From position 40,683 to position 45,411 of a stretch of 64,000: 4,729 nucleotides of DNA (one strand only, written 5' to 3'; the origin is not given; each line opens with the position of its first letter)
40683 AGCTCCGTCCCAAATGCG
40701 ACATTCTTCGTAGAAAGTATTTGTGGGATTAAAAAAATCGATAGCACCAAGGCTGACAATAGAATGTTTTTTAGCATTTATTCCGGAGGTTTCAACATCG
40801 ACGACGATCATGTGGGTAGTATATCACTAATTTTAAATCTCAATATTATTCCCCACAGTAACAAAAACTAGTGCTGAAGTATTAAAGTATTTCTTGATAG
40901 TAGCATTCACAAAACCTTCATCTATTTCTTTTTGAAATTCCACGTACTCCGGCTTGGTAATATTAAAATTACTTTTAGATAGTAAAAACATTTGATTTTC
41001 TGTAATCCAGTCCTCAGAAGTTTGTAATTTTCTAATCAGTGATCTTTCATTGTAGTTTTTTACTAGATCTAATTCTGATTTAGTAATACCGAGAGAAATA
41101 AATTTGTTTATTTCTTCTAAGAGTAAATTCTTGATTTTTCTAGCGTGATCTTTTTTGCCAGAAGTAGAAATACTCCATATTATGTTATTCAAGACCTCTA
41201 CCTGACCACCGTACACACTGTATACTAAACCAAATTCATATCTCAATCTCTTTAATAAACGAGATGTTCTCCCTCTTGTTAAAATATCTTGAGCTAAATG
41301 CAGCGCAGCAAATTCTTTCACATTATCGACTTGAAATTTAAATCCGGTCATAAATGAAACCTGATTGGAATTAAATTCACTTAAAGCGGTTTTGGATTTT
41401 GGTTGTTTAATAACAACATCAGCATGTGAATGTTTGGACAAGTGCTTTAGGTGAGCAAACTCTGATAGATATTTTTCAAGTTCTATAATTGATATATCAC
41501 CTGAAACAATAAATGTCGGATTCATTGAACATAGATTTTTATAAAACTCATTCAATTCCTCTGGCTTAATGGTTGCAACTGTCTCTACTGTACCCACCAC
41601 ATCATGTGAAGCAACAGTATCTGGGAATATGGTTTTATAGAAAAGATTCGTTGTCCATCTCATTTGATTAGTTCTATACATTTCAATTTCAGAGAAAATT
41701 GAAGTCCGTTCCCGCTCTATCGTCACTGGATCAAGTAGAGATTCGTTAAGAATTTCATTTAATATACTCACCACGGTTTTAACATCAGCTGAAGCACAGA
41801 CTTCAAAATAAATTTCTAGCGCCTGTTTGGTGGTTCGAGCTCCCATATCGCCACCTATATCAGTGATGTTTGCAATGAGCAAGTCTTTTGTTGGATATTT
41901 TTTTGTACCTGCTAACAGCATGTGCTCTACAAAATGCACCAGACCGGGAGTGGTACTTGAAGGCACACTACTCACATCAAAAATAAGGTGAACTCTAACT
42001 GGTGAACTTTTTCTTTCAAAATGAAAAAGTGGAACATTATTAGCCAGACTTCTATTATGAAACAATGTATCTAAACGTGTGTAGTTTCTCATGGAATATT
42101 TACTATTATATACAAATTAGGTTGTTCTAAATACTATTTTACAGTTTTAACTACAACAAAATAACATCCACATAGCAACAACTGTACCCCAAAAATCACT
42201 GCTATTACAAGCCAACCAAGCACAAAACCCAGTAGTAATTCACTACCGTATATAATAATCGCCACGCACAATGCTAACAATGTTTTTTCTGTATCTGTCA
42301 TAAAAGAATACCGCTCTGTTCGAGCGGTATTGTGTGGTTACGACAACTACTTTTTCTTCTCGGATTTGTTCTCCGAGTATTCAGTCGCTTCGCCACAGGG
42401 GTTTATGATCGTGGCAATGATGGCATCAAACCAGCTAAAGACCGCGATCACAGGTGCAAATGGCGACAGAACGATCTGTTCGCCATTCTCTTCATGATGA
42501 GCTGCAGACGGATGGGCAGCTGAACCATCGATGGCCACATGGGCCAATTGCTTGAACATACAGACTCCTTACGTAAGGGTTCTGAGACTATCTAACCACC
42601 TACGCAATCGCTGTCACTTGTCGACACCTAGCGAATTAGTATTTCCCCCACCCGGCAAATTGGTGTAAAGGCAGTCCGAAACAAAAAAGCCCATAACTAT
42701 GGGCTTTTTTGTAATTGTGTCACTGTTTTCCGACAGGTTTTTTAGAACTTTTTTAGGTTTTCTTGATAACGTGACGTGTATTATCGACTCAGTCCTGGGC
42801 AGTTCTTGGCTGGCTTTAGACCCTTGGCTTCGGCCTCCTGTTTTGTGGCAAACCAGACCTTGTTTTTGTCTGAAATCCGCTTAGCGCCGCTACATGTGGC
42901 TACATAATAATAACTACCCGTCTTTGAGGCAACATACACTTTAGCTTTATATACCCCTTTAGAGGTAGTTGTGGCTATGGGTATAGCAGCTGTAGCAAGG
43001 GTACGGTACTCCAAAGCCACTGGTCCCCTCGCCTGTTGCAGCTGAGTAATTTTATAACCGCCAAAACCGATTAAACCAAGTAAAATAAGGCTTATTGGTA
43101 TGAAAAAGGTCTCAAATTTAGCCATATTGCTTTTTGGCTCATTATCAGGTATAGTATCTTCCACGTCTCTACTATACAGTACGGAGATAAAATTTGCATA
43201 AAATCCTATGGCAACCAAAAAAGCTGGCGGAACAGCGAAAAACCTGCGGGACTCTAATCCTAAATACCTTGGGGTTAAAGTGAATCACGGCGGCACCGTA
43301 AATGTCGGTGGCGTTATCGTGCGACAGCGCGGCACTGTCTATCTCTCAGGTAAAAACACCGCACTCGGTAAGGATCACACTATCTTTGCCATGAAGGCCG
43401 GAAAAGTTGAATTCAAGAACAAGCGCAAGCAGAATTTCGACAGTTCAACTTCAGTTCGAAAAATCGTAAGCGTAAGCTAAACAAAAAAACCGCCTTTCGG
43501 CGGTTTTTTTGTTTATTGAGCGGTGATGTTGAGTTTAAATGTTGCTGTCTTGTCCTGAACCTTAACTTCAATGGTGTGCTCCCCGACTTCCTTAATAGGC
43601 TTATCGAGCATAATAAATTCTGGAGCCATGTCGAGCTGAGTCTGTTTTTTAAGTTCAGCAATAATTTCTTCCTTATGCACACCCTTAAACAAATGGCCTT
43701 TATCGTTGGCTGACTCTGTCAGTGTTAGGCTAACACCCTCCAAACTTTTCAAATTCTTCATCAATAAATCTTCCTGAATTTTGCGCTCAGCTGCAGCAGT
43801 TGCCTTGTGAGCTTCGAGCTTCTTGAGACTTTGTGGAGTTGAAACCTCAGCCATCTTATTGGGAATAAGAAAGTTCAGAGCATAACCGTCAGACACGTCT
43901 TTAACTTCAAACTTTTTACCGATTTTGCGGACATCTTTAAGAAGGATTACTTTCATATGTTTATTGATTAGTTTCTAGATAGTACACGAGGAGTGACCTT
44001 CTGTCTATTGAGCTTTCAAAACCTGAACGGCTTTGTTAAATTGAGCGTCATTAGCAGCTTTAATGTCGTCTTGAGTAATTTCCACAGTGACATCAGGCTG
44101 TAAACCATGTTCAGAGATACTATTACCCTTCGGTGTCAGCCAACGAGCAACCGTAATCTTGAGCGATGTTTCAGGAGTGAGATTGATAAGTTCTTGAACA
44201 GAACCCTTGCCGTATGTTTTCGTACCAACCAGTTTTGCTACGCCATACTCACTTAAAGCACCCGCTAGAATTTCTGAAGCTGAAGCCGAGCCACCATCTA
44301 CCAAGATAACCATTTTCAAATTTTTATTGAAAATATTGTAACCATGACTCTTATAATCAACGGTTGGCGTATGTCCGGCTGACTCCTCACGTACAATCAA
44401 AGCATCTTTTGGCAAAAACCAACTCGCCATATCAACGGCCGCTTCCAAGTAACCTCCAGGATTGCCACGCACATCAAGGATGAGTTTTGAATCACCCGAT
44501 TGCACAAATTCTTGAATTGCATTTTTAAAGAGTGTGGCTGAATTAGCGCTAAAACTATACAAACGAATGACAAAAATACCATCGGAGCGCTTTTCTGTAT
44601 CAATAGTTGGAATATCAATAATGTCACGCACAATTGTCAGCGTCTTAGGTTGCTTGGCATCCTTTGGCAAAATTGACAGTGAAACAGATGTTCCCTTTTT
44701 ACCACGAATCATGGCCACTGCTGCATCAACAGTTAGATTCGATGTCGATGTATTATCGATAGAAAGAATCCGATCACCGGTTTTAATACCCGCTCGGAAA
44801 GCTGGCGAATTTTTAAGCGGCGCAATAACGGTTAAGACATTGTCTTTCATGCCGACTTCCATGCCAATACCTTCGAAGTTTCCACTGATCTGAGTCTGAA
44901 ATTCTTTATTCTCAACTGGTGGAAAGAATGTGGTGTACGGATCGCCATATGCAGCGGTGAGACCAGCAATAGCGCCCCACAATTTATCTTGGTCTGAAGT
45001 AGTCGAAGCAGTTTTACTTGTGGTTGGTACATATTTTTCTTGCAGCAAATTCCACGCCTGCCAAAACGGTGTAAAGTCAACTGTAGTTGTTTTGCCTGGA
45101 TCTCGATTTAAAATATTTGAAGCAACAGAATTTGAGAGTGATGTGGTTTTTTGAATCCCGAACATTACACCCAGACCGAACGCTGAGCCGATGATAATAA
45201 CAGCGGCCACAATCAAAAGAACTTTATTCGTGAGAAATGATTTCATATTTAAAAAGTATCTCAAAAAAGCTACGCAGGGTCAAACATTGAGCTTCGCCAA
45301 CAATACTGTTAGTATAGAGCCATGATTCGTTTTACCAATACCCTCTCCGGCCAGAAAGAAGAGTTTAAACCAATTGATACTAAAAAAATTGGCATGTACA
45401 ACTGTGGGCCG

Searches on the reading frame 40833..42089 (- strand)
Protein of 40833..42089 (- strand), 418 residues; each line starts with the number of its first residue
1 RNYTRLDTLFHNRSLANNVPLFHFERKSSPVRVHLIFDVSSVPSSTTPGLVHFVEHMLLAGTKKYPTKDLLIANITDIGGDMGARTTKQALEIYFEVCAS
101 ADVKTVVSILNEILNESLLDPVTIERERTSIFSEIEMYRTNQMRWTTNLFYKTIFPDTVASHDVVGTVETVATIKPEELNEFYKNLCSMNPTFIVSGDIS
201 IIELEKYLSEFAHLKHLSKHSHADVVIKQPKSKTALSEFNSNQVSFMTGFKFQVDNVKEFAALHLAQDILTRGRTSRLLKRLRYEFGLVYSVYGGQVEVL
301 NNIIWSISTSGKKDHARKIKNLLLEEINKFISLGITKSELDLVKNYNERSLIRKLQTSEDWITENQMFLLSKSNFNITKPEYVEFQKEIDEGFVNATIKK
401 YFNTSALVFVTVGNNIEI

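Call 57: search_protein_families(library=ncbifam, proteins=[window:40833-42089:-], max_evalue=0.1)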
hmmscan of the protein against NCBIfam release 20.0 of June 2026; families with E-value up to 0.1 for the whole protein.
window:40833-42089:- (418 aa): 5 families
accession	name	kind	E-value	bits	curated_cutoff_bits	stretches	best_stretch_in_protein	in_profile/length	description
NF011681.0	PRK15101.1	equivalog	2.4e-17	62.2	765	1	46-190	82-229/961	pitrilysin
NF047421.1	YfmH_fam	equivalog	1.2e-15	57.7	250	1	48-412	60-421/425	EF-P 5-aminopentanol modification-associated protein YfmH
NF047422.1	YfmF_fam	equivalog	2.3e-15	56.4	285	1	54-375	37-377/412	EF-P 5-aminopentanol modification-associated protein YfmF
TIGR02110.1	PQQ_syn_pqqF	equivalog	2.8e-13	49.5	320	1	45-140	37-131/697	pyrroloquinoline quinone biosynthesis protein PqqF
NF045759.1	NamurgluKinAmgK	equivalog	0.059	12.5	550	1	313-367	102-155/324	N-acetylmuramate/N-acetylglucosamine kinase AmgK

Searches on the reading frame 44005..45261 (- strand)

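Call 26: search_protein_families(library=pfam, proteins=[window:44005-45261:-], max_evalue=0.01)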
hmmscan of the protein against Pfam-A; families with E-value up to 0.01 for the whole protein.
window:44005-45261:- (418 aa): 5 families
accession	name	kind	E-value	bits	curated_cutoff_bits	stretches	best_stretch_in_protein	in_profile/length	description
PF03572.23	Peptidase_S41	-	3.3e-46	157.3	24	1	231-393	4-165/165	Peptidase family S41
PF00595.29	PDZ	-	5.6e-13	49.5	23.2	1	130-197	10-80/81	PDZ domain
PF17820.7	PDZ_6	-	2.6e-11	43.5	27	1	146-197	3-52/54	PDZ domain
PF13180.12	PDZ_2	-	6e-10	39.7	27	1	131-204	2-74/80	PDZ domain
PF22694.1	CtpB_N-like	-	0.0021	18.9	27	1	29-112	4-80/85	Activating protease CtpB N-terminal domain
